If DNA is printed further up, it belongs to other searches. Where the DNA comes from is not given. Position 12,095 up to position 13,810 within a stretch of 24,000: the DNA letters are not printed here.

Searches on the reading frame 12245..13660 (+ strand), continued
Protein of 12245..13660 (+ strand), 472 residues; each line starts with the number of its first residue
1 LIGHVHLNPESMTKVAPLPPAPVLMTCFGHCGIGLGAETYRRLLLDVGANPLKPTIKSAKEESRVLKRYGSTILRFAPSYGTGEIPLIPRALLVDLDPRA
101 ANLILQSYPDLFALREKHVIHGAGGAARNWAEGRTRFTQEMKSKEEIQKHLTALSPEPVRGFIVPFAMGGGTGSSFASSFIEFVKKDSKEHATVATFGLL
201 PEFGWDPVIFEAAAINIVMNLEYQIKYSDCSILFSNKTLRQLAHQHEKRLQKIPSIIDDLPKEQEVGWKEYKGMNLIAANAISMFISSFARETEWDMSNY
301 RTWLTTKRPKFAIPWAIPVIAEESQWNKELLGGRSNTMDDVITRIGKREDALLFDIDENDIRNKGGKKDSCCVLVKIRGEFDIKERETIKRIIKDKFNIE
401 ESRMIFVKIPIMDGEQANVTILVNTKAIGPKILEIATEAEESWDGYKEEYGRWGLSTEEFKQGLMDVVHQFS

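Call 74: search_solved_structures(query=window:12278-13660:+, max_evalue=0.001, show_alignments=2)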
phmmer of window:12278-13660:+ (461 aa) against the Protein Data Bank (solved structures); distinct sequences matched with E-value up to 0.001: 170 (the best 60 are shown).
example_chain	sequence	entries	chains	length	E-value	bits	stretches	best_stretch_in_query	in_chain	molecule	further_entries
24rt_A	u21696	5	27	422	2e-17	66.3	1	18-233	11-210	Heim-alpha-tubulin | AtubB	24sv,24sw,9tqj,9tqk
9f6t_A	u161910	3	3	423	1.5e-16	63.5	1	75-240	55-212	Asgard tubulin A (AtubA) from Candidatus Lokiarchaeum ossiferum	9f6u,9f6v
9hxc_A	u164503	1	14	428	1.5e-16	63.4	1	75-240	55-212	Asgard tubulin AtubA with residues from TEV protease cleavage site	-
6tf9_TP1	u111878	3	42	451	1e-12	50.8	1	11-234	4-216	Tubulin gamma-1 chain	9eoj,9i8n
6v5v_g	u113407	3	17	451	1.1e-12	50.7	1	10-234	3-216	Tubulin gamma-1 chain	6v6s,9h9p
1z5v_A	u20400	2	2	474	1.3e-12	50.5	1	10-234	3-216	Tubulin gamma-1 chain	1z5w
3cb2_A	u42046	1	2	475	1.3e-12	50.5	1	10-234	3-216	tubulin gamma-1 chain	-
8va2_g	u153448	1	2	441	1.5e-12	50.3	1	11-234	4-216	Tubulin gamma-1 chain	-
7as4_1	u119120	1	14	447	1.5e-12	50.2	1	11-234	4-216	Tubulin gamma-1 chain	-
9g3x_g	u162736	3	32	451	1.6e-12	50.2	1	11-234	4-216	Tubulin gamma chain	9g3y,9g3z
7qj0_U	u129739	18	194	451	1.6e-12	50.2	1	11-234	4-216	Tubulin gamma-1 chain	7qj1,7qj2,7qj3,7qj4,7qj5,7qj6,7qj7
9i8g_a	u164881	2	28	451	1.6e-12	50.2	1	11-234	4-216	Tubulin gamma-1 chain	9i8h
8vrd_a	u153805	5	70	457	1.6e-12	50.2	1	11-234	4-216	Tubulin gamma-1 chain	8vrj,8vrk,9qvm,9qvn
9f6t_B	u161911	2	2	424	1.9e-12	49.9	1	76-233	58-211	Asgard tubulin B (AtubB) from Candidatus Lokiarchaeum ossiferum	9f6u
24rt_B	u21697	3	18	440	3.4e-12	49.1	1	76-231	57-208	Heim-beta-tubulin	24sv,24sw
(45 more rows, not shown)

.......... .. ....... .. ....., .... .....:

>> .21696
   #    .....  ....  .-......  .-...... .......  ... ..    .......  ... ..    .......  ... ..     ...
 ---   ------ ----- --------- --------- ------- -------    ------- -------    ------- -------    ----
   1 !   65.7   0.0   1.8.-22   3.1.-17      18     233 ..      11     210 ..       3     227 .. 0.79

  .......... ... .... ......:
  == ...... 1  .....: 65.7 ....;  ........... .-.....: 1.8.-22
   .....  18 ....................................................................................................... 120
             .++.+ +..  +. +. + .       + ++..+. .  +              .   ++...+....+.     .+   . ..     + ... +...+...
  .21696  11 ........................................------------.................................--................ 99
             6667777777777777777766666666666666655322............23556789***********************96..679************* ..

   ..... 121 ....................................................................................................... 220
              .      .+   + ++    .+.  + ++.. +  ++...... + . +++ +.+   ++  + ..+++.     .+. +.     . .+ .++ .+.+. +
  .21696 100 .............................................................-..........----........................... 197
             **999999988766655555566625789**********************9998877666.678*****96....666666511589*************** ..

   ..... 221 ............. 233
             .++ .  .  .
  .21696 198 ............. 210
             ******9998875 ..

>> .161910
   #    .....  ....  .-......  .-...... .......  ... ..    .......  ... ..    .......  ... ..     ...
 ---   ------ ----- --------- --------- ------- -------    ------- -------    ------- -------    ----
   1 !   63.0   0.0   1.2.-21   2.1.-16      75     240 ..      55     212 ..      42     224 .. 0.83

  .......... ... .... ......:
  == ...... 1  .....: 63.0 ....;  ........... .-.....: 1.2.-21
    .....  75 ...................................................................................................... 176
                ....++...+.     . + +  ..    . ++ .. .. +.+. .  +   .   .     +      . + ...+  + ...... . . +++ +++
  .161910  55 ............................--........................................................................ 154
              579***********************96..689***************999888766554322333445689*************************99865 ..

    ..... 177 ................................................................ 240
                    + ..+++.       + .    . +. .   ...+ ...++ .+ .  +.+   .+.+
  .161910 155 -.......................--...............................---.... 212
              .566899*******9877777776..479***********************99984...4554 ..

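Call 76: search_protein_families(library=padloc, proteins=[window:12278-13660:+], max_evalue=0.001)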
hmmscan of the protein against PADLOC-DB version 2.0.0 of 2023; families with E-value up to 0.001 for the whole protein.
window:12278-13660:+ (461 aa): 0 families
